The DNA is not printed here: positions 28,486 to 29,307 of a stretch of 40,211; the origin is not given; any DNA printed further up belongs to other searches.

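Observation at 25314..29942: PhnY*/PhnZ-type oxidative C-P cleavage pair in an atypical five-gene module with an HxlR-SCP2 regulator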

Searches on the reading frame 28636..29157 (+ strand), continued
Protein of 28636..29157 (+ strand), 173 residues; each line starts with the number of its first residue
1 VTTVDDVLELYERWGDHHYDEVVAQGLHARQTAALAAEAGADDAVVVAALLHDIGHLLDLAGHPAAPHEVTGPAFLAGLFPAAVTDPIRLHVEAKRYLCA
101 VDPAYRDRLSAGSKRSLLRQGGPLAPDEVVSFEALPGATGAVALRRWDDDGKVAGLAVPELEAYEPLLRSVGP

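Call 42: search_protein_families(library=ncbifam, proteins=[L008:5997-7136:+, L008:7177-7986:+, L008:8001-8531:+, L003:7234-7989:+, L003:7986-8564:+, L003:4594-5721:-, L014:8540-9340:+, L014:8001-8492:+], max_evalue=0.00001)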
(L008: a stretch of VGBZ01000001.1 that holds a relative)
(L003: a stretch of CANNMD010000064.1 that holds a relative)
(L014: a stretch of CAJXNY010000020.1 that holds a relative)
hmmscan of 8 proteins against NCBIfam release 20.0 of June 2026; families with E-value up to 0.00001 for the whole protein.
L008:5997-7136:+ (379 aa): 16 families
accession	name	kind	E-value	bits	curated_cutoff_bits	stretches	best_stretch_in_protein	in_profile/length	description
TIGR03402.1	FeS_nifS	equivalog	1.2e-86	290.9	530.75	1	9-377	2-376/379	cysteine desulfurase NifS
TIGR03235.1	DNA_S_dndA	equivalog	4.5e-72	243.3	480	1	9-345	1-344/353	cysteine desulfurase DndA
NF010611.0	PRK14012.1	equivalog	3.3e-67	227.2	548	1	8-377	7-385/406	IscS subfamily cysteine desulfurase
TIGR02006.1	IscS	equivalog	1.2e-63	215.5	643.2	1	8-377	5-381/402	IscS subfamily cysteine desulfurase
TIGR03403.1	nifS_epsilon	equivalog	1.2e-55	188.9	587.7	1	9-377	2-379/382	NifS family cysteine desulfurase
NF002806.0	PRK02948.1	subfamily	2.2e-50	171.7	304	1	9-371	3-372/381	IscS subfamily cysteine desulfurase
TIGR01979.1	sufS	subfamily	4.8e-40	137.6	475.1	1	8-371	20-399/403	SufS family cysteine desulfurase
TIGR01977.1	am_tr_V_EF2568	hypoth_equivalog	8.4e-35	120.5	377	1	8-368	1-374/376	cysteine desulfurase family protein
NF041166.1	f2_encap_cargo1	exception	2.3e-30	106.3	800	1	47-366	285-619/623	family 2A encapsulin nanocompartment cargo protein cysteine desulfurase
TIGR01976.1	am_tr_V_VC1184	hypoth_equivalog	2.7e-22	79.6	352.35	1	40-217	50-234/401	cysteine desulfurase-like protein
NF040779.1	Sec_lyase_SclA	exception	3.4e-21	75.6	525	1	48-371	40-377/378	selenocysteine lyase SclA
NF006791.0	PRK09295.1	equivalog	1.2e-19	70.8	661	1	8-366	25-397/406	cysteine desulfurase SufS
NF008126.0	PRK10874.1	equivalog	2.3e-19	69.8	607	1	8-372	21-397/401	cysteine desulfurase CsdA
TIGR03392.1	FeS_syn_CsdA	equivalog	1.5e-18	67.2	493.6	1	8-374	18-396/398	cysteine desulfurase CsdA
TIGR04343.1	egtE_PLP_lyase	equivalog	1.5e-13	50.3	400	1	53-228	56-231/370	ergothioneine biosynthesis PLP-dependent enzyme EgtE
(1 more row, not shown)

L008:7177-7986:+ (269 aa): 2 families
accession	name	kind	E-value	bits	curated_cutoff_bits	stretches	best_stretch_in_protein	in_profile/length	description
NF052437.1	MPhHdxlPhnYGIM8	equivalog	1.5e-71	240.9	500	1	19-258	11-254/260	methylphosphonate hydroxylase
TIGR02408.1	ectoine_ThpD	equivalog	6.9e-08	32.2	336.5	0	172-232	201-260/277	ectoine hydroxylase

L008:8001-8531:+ (177 aa): 3 families
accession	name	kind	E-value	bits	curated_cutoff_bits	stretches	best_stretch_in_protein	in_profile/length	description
TIGR03276.1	Phn-HD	hypoth_equivalog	2.9e-56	189.8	214.6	1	2-173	3-175/179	phosphonate degradation HD-domain oxygenase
NF052439.1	HMPDioxPhnZ1GIM8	equivalog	2.1e-43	148.1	300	1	3-175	23-196/199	hydroxymethylphosphonate dioxygenase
NF049941.1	HyMthAminphonOxyTmpB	equivalog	2.9e-38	131.5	300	1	6-174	11-180/188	(R)-1-hydroxy-2-trimethylaminoethylphosphonate oxygenase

L003:7234-7989:+ (251 aa): 2 families
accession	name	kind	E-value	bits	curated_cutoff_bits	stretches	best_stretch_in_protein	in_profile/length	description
NF052437.1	MPhHdxlPhnYGIM8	equivalog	8.6e-79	264.7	500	1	3-250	5-256/260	methylphosphonate hydroxylase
TIGR02408.1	ectoine_ThpD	equivalog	1.1e-06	28.2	336.5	0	3-154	17-174/277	ectoine hydroxylase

L003:7986-8564:+ (192 aa): 3 families
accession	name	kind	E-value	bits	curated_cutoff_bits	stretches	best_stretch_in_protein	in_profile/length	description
TIGR03276.1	Phn-HD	hypoth_equivalog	3.9e-57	192.7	214.6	1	6-182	3-178/179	phosphonate degradation HD-domain oxygenase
NF049941.1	HyMthAminphonOxyTmpB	equivalog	6.2e-46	156.5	300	1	7-184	8-184/188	(R)-1-hydroxy-2-trimethylaminoethylphosphonate oxygenase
NF052439.1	HMPDioxPhnZ1GIM8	equivalog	7.9e-44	149.5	300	1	5-173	21-188/199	hydroxymethylphosphonate dioxygenase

L003:4594-5721:- (375 aa): 5 families
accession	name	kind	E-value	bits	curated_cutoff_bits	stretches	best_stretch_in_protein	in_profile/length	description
TIGR04060.1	formate_focA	equivalog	1.1e-84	283.9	290.1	1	103-366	3-267/268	formate transporter FocA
NF008069.0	PRK10805.1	equivalog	1.6e-80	270.7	440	1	94-368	6-281/285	formate transporter FocA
TIGR00790.1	fnt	subfamily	2.2e-70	236.9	232.3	1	115-367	2-239/239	formate/nitrite family transporter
NF007261.0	PRK09713.1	exception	1.8e-53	181.9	499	1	100-368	12-280/282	formate transporter FocB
NF008595.0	PRK11562.1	equivalog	5.4e-29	101.3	293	1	112-370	18-254/268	nitrite transporter NirC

L014:8540-9340:+ (267 aa): 1 family
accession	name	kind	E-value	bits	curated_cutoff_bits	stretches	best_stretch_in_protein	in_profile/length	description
NF052437.1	MPhHdxlPhnYGIM8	equivalog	3.7e-38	131.5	500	2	7-162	13-149/260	methylphosphonate hydroxylase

L014:8001-8492:+ (164 aa): 3 families
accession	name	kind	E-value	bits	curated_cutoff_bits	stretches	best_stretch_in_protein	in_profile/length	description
TIGR03276.1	Phn-HD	hypoth_equivalog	1.5e-61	207.1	214.6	1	1-163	4-171/179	phosphonate degradation HD-domain oxygenase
NF052439.1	HMPDioxPhnZ1GIM8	equivalog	7.8e-44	149.5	300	1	3-164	25-191/199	hydroxymethylphosphonate dioxygenase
NF049941.1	HyMthAminphonOxyTmpB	equivalog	5.7e-42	143.6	300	1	3-163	10-175/188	(R)-1-hydroxy-2-trimethylaminoethylphosphonate oxygenase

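Call 66: search_protein_families(library=pfam, proteins=[L022:6859-8001:+, L006:6658-7971:+, L012:5580-6512:-, L043:11817-12767:-, L044:8567-9685:+, L044:6570-7859:-, L044:9670-10653:+, L076:2765-4204:+, L026:6942-8534:+, L036:6357-8555:+], max_evalue=0.0001)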
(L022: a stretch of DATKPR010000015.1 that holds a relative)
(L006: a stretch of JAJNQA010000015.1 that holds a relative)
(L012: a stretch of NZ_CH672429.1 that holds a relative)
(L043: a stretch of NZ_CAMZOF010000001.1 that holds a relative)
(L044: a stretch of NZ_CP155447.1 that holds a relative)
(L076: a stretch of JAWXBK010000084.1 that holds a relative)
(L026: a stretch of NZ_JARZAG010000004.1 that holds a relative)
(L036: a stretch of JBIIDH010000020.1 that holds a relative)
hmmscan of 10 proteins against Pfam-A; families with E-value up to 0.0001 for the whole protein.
L022:6859-8001:+ (381 aa): 1 family
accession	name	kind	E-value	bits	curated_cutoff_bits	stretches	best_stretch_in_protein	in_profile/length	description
PF02668.22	TauD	-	2.6e-47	162.4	27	1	129-360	19-267/267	Taurine catabolism dioxygenase TauD, TfdA family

L006:6658-7971:+ (438 aa): 1 family
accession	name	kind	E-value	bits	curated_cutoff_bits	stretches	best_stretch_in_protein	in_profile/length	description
PF07690.21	MFS_1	-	2.3e-40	139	33.4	1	22-391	1-346/347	Major Facilitator Superfamily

L012:5580-6512:- (311 aa): 2 families
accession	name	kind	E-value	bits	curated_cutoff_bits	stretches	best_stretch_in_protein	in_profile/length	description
PF03466.25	LysR_substrate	-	4.6e-24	85.4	28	1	95-299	5-208/209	LysR substrate binding domain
PF00126.33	HTH_1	-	1.6e-19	70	26.6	1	10-68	1-59/60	Bacterial regulatory helix-turn-helix protein, lysR family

L043:11817-12767:- (317 aa): 3 families
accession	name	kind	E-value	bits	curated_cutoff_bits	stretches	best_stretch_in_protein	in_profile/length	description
PF00005.33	ABC_tran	-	1.1e-31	110.7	25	1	40-218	1-137/137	ABC transporter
PF13304.12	AAA_21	-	4.3e-07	30.7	27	0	53-75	2-30/304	AAA domain, putative AbiEii toxin, Type IV TA system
PF20703.3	nSTAND1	-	8.8e-05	22.7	27.1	0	39-68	22-51/379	Novel STAND NTPase 1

L044:8567-9685:+ (373 aa): 5 families
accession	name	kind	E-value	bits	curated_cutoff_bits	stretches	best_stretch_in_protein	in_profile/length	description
PF01266.30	DAO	-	1.9e-48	166.2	27.9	1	3-367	2-349/353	FAD dependent oxidoreductase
PF13450.12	NAD_binding_8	-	1e-07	32.6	21.9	1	5-38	1-34/68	NAD(P)-binding Rossmann-like domain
PF00890.30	FAD_binding_2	-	1.6e-05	24.8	20.4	1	5-53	4-53/414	FAD binding domain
PF07992.20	Pyr_redox_2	-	9e-05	22.5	26.1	0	3-35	145-177/291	Pyridine nucleotide-disulphide oxidoreductase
PF00070.33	Pyr_redox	-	9.7e-05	23.2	22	0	3-34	2-33/82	Pyridine nucleotide-disulphide oxidoreductase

L044:6570-7859:- (430 aa): 1 family
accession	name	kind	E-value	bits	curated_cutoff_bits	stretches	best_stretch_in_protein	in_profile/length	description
PF18943.6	DUF5690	-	8e-136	453.4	25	1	43-421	1-380/382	Family of unknown function (DUF5690)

L044:9670-10653:+ (328 aa): 3 families
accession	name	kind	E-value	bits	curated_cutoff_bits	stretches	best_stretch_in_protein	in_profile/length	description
PF00702.32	Hydrolase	-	8.6e-20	72.4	26.4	1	15-206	2-191/191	haloacid dehalogenase-like hydrolase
PF13419.12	HAD_2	-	5.4e-09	36.8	23.8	1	91-212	58-178/178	Haloacid dehalogenase-like hydrolase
PF13242.12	Hydrolase_like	-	9.4e-05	22.7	22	0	166-214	2-50/75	HAD-hyrolase-like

L076:2765-4204:+ (480 aa): 1 family
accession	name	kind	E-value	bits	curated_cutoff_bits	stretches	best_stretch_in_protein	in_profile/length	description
PF00171.27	Aldedh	-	3.6e-141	471.3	23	1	23-474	6-460/461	Aldehyde dehydrogenase family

L026:6942-8534:+ (531 aa): 3 families
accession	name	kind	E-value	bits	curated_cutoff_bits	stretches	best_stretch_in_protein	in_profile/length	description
PF02668.22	TauD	-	1e-48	167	27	1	103-334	18-267/267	Taurine catabolism dioxygenase TauD, TfdA family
PF06155.17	GBBH-like_N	-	2e-08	35.3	22.8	1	5-70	19-84/85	Gamma-butyrobetaine hydroxylase-like, N-terminal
PF01966.28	HD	-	1e-05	26.2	22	1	378-448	3-85/116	HD domain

L036:6357-8555:+ (733 aa): 3 families
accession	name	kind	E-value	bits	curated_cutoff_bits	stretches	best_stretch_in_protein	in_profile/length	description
PF02668.22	TauD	-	5e-47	161.5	27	1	294-525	24-267/267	Taurine catabolism dioxygenase TauD, TfdA family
PF06155.17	GBBH-like_N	-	2.1e-05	25.6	22.8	1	185-259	9-84/85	Gamma-butyrobetaine hydroxylase-like, N-terminal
PF01966.28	HD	-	8.8e-05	23.2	22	0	573-635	3-73/116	HD domain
